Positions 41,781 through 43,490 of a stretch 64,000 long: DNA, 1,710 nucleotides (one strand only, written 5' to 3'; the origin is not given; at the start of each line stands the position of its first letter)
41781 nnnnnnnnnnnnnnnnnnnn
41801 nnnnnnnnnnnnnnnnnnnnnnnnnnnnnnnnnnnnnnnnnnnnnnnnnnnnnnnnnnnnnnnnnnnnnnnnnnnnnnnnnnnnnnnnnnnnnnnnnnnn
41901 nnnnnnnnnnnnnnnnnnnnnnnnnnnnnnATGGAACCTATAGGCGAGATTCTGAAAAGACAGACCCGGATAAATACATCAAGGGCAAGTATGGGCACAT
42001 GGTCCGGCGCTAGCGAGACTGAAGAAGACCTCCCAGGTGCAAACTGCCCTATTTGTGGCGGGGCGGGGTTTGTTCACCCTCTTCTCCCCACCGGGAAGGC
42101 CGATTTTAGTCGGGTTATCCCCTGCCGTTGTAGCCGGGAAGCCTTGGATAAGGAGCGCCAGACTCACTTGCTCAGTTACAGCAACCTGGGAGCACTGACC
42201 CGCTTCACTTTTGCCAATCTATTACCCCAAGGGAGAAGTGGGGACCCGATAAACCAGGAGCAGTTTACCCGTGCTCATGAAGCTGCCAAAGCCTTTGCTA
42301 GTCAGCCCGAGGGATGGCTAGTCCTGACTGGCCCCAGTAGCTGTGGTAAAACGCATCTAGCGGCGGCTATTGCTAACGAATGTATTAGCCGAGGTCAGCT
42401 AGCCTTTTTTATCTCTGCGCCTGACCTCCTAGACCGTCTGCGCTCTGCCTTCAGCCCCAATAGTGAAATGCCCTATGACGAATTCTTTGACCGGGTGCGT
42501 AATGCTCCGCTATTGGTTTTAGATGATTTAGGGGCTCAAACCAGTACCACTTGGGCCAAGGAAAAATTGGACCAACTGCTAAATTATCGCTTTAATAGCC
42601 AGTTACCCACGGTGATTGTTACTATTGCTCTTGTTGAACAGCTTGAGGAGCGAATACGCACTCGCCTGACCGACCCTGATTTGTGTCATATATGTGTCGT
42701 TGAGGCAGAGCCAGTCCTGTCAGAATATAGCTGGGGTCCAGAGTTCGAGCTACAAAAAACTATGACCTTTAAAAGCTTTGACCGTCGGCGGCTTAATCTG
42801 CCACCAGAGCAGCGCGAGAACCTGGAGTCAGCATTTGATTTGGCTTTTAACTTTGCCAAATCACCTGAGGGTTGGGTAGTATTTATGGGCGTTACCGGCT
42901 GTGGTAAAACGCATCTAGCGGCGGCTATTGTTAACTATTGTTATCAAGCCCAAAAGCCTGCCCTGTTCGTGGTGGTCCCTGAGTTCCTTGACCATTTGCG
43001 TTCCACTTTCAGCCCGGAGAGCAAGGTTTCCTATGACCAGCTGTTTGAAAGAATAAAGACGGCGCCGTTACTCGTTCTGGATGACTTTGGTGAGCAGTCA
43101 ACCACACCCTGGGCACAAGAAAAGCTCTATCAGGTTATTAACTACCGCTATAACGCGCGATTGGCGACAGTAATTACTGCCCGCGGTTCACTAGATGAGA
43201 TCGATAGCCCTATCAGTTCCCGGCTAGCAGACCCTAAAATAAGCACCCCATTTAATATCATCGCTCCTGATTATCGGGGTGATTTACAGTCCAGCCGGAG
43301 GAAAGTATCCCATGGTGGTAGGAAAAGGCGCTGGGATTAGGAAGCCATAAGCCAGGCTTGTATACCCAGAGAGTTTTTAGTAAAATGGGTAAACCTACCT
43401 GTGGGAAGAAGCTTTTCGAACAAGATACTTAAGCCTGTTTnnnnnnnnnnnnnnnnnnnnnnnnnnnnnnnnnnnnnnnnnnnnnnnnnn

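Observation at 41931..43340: Helicase-loader gene is an internal tandem duplication of a DnaC-like AAA+ module with an N-terminal zinc ribbon, inside an rplI-dnaB-dnaD-dnaC-HNH operon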

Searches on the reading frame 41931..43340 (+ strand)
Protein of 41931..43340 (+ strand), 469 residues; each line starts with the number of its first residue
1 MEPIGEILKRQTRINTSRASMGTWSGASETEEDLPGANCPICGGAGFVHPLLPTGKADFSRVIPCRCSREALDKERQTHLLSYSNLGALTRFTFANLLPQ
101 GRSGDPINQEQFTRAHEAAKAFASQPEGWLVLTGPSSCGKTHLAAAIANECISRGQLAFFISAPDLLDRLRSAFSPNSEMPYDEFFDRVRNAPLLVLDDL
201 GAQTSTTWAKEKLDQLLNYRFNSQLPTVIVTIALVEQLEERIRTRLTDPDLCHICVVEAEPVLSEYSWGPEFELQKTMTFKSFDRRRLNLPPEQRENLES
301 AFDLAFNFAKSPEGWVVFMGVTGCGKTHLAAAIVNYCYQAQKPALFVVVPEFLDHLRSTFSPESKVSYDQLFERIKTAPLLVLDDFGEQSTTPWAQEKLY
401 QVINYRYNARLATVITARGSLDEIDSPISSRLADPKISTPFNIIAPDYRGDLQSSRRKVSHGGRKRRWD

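Call 3: search_protein_families(library=pfam, proteins=[window:41931-43340:+], max_evalue=0.01)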
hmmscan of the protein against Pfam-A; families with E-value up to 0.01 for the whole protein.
window:41931-43340:+ (469 aa): 28 families (the best 25 are shown)
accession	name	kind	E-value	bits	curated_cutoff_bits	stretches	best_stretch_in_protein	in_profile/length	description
PF01695.23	IstB_IS21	-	8.6e-27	94.6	24.1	2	130-230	95-191/238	IstB-like ATP binding protein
PF00004.35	AAA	-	2.6e-14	54.2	21.2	2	131-246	2-123/131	ATPase family associated with various cellular activities (AAA)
PF00308.24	Bac_DnaA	-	1.8e-13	51.4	23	2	114-247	18-156/162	Bacterial DnaA ATPAse domain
PF00910.28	RNA_helicase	-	3.2e-09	37.6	21.5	1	131-212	2-71/105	RNA helicase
PF13191.12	AAA_16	-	5.1e-09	37.3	32.6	1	113-224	10-104/167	AAA ATPase domain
PF04851.21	ResIII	-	2.8e-08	34.3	22.5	1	293-349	7-61/164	Type III restriction enzyme, res subunit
PF20720.3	nSTAND3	-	1.1e-07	32.1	27.2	1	113-177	4-64/155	Novel STAND NTPase 3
PF24883.2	NPHP3_N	-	1.6e-07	32.1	24.8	0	315-388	24-96/164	Nephrocystin 3, N-terminal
PF13173.12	AAA_14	-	1.6e-06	28.6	27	0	129-246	4-111/129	AAA domain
PF01637.24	ATPase_2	-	5e-06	26.9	33.2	0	124-163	17-56/225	ATPase domain predominantly from Archaea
PF13671.12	AAA_33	-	6e-06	27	27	0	131-195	3-47/143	AAA domain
PF13521.12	AAA_28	-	1.1e-05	26.2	27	0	130-150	2-22/164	AAA domain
PF05729.18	NACHT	-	1.7e-05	25.1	26.7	0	316-345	3-32/167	NACHT domain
PF00005.33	ABC_tran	-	5.1e-05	24.3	25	0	126-156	10-41/137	ABC transporter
PF13401.12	AAA_22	-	5.4e-05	24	27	0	127-151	5-29/130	AAA domain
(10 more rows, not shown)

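Call 4: search_protein_families(library=ncbifam, proteins=[window:41931-43340:+], max_evalue=0.01)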
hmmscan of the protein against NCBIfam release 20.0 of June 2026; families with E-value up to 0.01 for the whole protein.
window:41931-43340:+ (469 aa): 38 families (the best 25 are shown)
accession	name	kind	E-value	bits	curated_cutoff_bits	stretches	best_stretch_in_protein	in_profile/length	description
NF005992.0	PRK08116.1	subfamily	1.9e-60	204.3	189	2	275-458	79-261/269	hypothetical protein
NF005304.0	PRK06835.1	equivalog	9.8e-39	133.3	215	2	110-246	167-305/330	ATP-binding protein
NF038214.1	IS21_help_AAA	equivalog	5e-36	124.5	200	2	278-423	60-196/232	IS21-like element helper ATPase IstB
NF006505.0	PRK08939.1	equivalog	9.5e-36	123.6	228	2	111-243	139-270/306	primosomal protein DnaI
NF005931.1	PRK07952.1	equivalog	1e-33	117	357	2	113-247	86-219/246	replicative helicase loader DnaC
NF005378.0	PRK06921.1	subfamily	2e-27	95.9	207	2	307-433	108-241/266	hypothetical protein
NF009043.0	PRK12377.1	subfamily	2.7e-26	92.7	389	2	108-247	83-219/248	ATP-binding protein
NF001154.0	PRK00149.3-3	equivalog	2.1e-24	86.3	410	2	301-432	135-269/462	chromosomal replication initiator protein DnaA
TIGR00362.1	DnaA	equivalog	4e-21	75.6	343.9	2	113-247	120-259/437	chromosomal replication initiator protein DnaA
NF006616.1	PRK09183.1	subfamily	1.1e-19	70.8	300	2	129-222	102-193/253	IS21-like element helper ATPase IstB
NF005098.0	PRK06526.1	subfamily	1.4e-16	60.7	296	2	114-223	97-202/266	transposase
TIGR03420.1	DnaA_homol_Hda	equivalog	9.6e-16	58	194.8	2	308-420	33-133/226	DnaA regulatory inactivator Hda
NF006038.0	PRK08181.1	subfamily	2e-12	47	317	2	130-222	110-199/271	transposase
NF009087.0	PRK12422.1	equivalog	6.3e-09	35.5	657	2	316-417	144-242/455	chromosomal replication initiator protein DnaA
NF051883.1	DnaARegInactHdaA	equivalog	2.8e-08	33.7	300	1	114-150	28-64/229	DnaA regulatory inactivator HdaA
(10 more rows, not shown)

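Call 6: find_homologous_proteins(query=window:41931-43340:+, max_evalue=0.00001)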
Query window:41931-43340:+ (469 aa): 8000 proteins with E <= 0.00001 among 8000 candidates; the best 120 are listed.
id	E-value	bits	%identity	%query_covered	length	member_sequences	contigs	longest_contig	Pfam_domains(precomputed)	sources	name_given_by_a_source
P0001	0.0e+0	1037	100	96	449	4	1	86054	PF13173.13,PF13671.13,PF00004.36,PF01637.25,PF04851.22,PF00931.29,PF13191.13,PF01695.24,PF00308.25,PF24883.3,PF05729.19,PF13521.13,PF00910.29,PF20720.4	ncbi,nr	ncbi:MAG: ATP-binding protein [Chloroflexi bacterium]|nr:ATP-binding protein [Chloroflexota bacteriu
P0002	3.2e-249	845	83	96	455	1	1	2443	PF13173.13,PF13671.13,PF00004.36,PF13401.13,PF04851.22,PF00931.29,PF13191.13,PF01695.24,PF00308.25,PF24883.3,PF00005.34,PF05729.19,PF13521.13,PF00910.29,PF20720.4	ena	-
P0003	3.8e-248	842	81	96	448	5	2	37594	PF13173.13,PF01695.24,PF00308.25,PF24883.3,PF13671.13,PF00910.29,PF00004.36,PF04851.22,PF20720.4,PF13191.13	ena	-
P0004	1.1e-246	837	77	100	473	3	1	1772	PF13173.13,PF01443.25,PF13604.13,PF00004.36,PF13401.13,PF01637.25,PF07728.21,PF04851.22,PF00931.29,PF13191.13,PF02562.23,PF01695.24,PF00308.25,PF00158.33,PF24883.3,PF00005.34,PF05729.19,PF00910.29,PF20720.4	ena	-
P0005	3.4e-246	835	81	96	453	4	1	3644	PF13173.13,PF01443.25,PF13604.13,PF13671.13,PF00004.36,PF13401.13,PF04851.22,PF00931.29,PF13191.13,PF01695.24,PF00308.25,PF24883.3,PF00005.34,PF05729.19,PF00910.29,PF20720.4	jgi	-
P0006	1.0e-245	834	80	96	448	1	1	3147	PF13173.13,PF01695.24,PF00308.25,PF01443.25,PF24883.3,PF13671.13,PF00910.29,PF00004.36,PF04851.22,PF20720.4,PF13191.13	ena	-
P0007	1.1e-245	834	80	96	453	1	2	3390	PF13173.13,PF01695.24,PF00308.25,PF24883.3,PF13671.13,PF00910.29,PF00004.36,PF04851.22,PF20720.4,PF00931.29,PF13191.13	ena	-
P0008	4.5e-245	832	81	96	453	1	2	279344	PF13173.13,PF00004.36,PF13401.13,PF01637.25,PF04851.22,PF00931.29,PF13191.13,PF01695.24,PF00308.25,PF24883.3,PF05729.19,PF00910.29,PF20720.4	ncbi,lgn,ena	-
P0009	1.6e-243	827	78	100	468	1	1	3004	PF13173.13,PF01443.25,PF00004.36,PF13401.13,PF01637.25,PF04851.22,PF00931.29,PF13191.13,PF01695.24,PF00308.25,PF00158.33,PF24883.3,PF00005.34,PF05729.19,PF00910.29,PF20720.4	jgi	-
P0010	2.2e-243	826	78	100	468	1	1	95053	PF13173.13,PF01695.24,PF00308.25,PF24883.3,PF00910.29,PF00004.36,PF04851.22,PF20720.4,PF13191.13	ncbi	ncbi:ATP-binding protein [Chloroflexota bacterium]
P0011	1.3e-240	817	76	100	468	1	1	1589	PF13173.13,PF01443.25,PF13671.13,PF00004.36,PF13401.13,PF07728.21,PF04851.22,PF00931.29,PF13191.13,PF01695.24,PF00308.25,PF00158.33,PF24883.3,PF00005.34,PF05729.19,PF02367.24,PF00910.29,PF20720.4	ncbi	-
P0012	1.4e-240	817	80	96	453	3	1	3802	PF13173.13,PF01443.25,PF13671.13,PF00004.36,PF13401.13,PF04851.22,PF00931.29,PF13191.13,PF01695.24,PF00308.25,PF24883.3,PF00005.34,PF05729.19,PF00910.29,PF20720.4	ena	-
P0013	9.6e-240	814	76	100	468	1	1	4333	PF13173.13,PF01443.25,PF13671.13,PF00004.36,PF13401.13,PF04851.22,PF00931.29,PF13191.13,PF02562.23,PF01695.24,PF00308.25,PF00158.33,PF24883.3,PF00005.34,PF05729.19,PF00910.29,PF20720.4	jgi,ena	-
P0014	3.1e-239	813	78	96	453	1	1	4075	PF13173.13,PF13671.13,PF00004.36,PF13401.13,PF04851.22,PF00931.29,PF13191.13,PF01695.24,PF00308.25,PF05729.19,PF00910.29,PF20720.4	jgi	-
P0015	1.0e-237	808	78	96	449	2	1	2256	PF13173.13,PF13604.13,PF13671.13,PF00004.36,PF13401.13,PF00448.29,PF07728.21,PF04851.22,PF00931.29,PF13191.13,PF02562.23,PF01695.24,PF00308.25,PF25201.1,PF00158.33,PF24883.3,PF00005.34,PF05729.19,PF00910.29,PF20720.4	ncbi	-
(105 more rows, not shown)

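Call 13: search_solved_structures(query=window:41931-43340:+, max_evalue=0.001, show_alignments=2)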
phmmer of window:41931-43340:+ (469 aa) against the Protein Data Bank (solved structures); distinct sequences matched with E-value up to 0.001: 77 (the best 60 are shown).
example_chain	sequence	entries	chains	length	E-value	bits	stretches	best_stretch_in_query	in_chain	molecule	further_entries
6qel_G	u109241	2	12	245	1.2e-14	57.2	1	130-248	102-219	DNA replication protein dnaC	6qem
3ec2_A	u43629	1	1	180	1.5e-13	53.6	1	129-246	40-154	DNA replication protein DnaC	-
3ecc_A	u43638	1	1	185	1.6e-13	53.5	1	129-246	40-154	DNA replication protein DnaC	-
4m4w_J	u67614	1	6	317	8.8e-13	51.1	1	99-230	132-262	Primosomal protein DnaI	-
2w58_A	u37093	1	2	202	9.5e-13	51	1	128-239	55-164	PRIMOSOME COMPONENT (HELICASE LOADER)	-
8rs9_A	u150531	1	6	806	1.5e-12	50.3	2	119-227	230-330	Transitional endoplasmic reticulum ATPase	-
8r0e_A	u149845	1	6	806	4e-12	48.9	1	119-227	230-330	Transitional endoplasmic reticulum ATPase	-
2qgz_A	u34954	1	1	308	4.6e-12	48.7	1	109-239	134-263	Putative primosome component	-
8pqx_A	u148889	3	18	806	1e-11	47.6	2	119-227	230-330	Transitional endoplasmic reticulum ATPase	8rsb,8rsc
5he8_A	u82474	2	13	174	1.1e-11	47.5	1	129-241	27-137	Helicase loader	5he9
7wub_C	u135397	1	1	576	1.1e-11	47.5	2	119-227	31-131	Transitional endoplasmic reticulum ATPase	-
7wub_D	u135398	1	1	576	1.1e-11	47.5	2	119-227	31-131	Transitional endoplasmic reticulum ATPase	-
6mck_A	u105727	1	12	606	1.3e-11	47.3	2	119-227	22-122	Transitional endoplasmic reticulum ATPase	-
7rlj_A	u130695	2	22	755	2.2e-11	46.5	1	119-227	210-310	Transitional endoplasmic reticulum ATPase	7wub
8yka_A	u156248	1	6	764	2.3e-11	46.4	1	119-227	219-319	Transitional endoplasmic reticulum ATPase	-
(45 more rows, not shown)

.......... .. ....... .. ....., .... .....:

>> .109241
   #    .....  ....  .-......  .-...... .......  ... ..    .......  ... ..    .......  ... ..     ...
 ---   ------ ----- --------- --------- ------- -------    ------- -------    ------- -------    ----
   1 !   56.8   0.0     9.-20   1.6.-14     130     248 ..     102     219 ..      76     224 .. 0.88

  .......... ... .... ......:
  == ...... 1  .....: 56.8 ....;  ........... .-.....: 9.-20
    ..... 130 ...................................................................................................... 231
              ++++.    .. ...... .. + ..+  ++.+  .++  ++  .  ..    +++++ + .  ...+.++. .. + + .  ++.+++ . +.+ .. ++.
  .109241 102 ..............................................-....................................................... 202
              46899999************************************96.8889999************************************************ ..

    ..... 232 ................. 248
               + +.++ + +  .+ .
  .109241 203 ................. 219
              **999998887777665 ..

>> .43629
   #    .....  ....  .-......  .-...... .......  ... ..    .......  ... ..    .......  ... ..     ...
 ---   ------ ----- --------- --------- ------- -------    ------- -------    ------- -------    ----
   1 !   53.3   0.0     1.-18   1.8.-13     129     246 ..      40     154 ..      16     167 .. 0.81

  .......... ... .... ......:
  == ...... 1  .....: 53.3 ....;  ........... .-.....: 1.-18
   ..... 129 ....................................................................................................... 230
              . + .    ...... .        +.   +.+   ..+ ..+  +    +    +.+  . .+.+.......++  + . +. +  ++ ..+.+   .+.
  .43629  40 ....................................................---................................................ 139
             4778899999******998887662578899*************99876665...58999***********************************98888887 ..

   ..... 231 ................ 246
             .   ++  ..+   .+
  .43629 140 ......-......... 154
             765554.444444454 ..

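Call 19: search_protein_representatives(protein=window:41931-43340:+)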
Query: 469 residues. Proteins with E-value up to 0.001 (for the whole library): 22559; up to 1e-10: 5258; up to 1e-30: 605. The best 150 are listed.
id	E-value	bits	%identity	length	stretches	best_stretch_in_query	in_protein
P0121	1.1e-190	650.9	46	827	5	273-456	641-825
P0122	2.2e-162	557.5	45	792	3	90-451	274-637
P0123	2.0e-152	524.7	52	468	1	1-468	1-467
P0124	9.1e-128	443.4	51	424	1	51-464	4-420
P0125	2.0e-125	435.7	77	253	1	69-320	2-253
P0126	2.6e-121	422.1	46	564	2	30-448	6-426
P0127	6.5e-121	420.8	55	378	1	107-464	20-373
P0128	3.4e-120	418.4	46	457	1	1-451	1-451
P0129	6.6e-119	414.2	45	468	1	1-458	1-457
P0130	7.9e-119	413.9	45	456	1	25-453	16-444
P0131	2.9e-118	412.0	50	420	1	52-453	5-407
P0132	4.2e-118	411.5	77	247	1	228-468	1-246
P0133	1.5e-115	403.2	47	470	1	8-461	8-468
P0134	3.1e-113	395.5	72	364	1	82-332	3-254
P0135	1.8e-112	392.9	46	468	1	14-464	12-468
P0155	1.0e-96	341.0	60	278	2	275-456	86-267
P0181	1.7e-83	297.5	35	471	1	2-461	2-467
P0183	7.4e-83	295.3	37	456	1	38-449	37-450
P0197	7.5e-78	278.8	39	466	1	38-448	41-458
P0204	8.1e-73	262.3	35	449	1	7-449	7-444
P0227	3.5e-66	240.4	37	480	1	35-437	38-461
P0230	7.3e-66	239.3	33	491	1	23-445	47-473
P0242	6.0e-61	223.1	37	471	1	39-449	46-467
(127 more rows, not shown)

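Call 26: find_related_loci(query=A2, collection=genome_contigs, flank=6000)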
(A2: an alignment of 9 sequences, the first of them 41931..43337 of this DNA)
Query A2 (469 aa) in genome_contigs; peptide patterns used: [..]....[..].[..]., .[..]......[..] (x = any residue, [..] = any of these).
600 stretches matched a pattern (row limit reached: there are more); 548 encode a relative of the query (tblastn E <= 1e-3); the best 80 are kept; 80 distinct loci.
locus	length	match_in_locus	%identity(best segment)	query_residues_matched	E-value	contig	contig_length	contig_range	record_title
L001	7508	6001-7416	75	1-468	0e+0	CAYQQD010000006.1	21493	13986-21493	MAG TPA_asm: uncultured Dehalococcoidales bacterium isolate binchicken_co10_181 genome assembly, contig: NODE_1142_lengt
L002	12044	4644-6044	72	1-468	0e+0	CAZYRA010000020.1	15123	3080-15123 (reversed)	MAG TPA_asm: uncultured Dehalococcoidales bacterium isolate binchicken_co9_185 genome assembly, contig: NODE_1548_length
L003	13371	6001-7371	72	1-459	0e+0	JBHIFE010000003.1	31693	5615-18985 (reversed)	MAG: Dehalococcoidales bacterium isolate b1.sp3_bin.55 NODE_234_length_31693_cov_6.020513, whole genome shotgun sequence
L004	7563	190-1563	69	1-456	0e+0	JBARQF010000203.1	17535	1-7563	MAG: Dehalococcoidales bacterium isolate MFD13432_ilm_asm_bin21 k127_154724, whole genome shotgun sequence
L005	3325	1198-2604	67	1-468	0e+0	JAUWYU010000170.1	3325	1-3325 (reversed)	MAG: Dehalococcoidia bacterium isolate CSMAG_2718 CSMAG_2718_k141_905957_length_3325_cov_9.3715, whole genome shotgun se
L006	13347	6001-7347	69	1-451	0e+0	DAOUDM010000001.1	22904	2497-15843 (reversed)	MAG TPA_asm: Dehalococcoidales bacterium isolate M54_197 39456, whole genome shotgun sequence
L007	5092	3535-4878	70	1-448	0e+0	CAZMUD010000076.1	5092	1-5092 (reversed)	MAG TPA_asm: uncultured Dehalococcoidales bacterium isolate binchicken_co196_370 genome assembly, contig: NODE_22808_len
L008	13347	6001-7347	69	1-449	0e+0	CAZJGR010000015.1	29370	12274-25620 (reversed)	MAG TPA_asm: uncultured Dehalococcoidaceae bacterium isolate binchicken_co376_99 genome assembly, contig: NODE_1306_leng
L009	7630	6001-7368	67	1-456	0e+0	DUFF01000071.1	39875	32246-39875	MAG TPA_asm: Dehalococcoidia bacterium isolate W80 Contig71, whole genome shotgun sequence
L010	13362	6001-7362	68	1-455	0e+0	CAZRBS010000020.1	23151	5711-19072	MAG TPA_asm: uncultured Dehalococcoidaceae bacterium isolate SRP141376_co1_241 genome assembly, contig: NODE_4819_length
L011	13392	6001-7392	67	1-456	0e+0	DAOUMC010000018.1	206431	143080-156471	MAG TPA_asm: Dehalococcoidales bacterium isolate W31_74 k127_461830, whole genome shotgun sequence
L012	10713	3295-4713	65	1-467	0e+0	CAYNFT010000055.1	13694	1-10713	MAG TPA_asm: uncultured Dehalococcoidales bacterium isolate binchicken_co89_477 genome assembly, contig: NODE_8559_lengt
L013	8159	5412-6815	65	1-467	0e+0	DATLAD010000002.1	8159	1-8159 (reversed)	MAG TPA_asm: Dehalococcoidales bacterium isolate SMAG_U14262 k141_1808, whole genome shotgun sequence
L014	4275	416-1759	67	1-448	0e+0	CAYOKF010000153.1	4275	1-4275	MAG TPA_asm: uncultured Dehalococcoidaceae bacterium isolate binchicken_co334_148 genome assembly, contig: NODE_43514_le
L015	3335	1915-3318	62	1-467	0e+0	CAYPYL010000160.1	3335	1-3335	MAG TPA_asm: uncultured Dehalococcoidaceae bacterium isolate binchicken_co89_49 genome assembly, contig: NODE_65394_leng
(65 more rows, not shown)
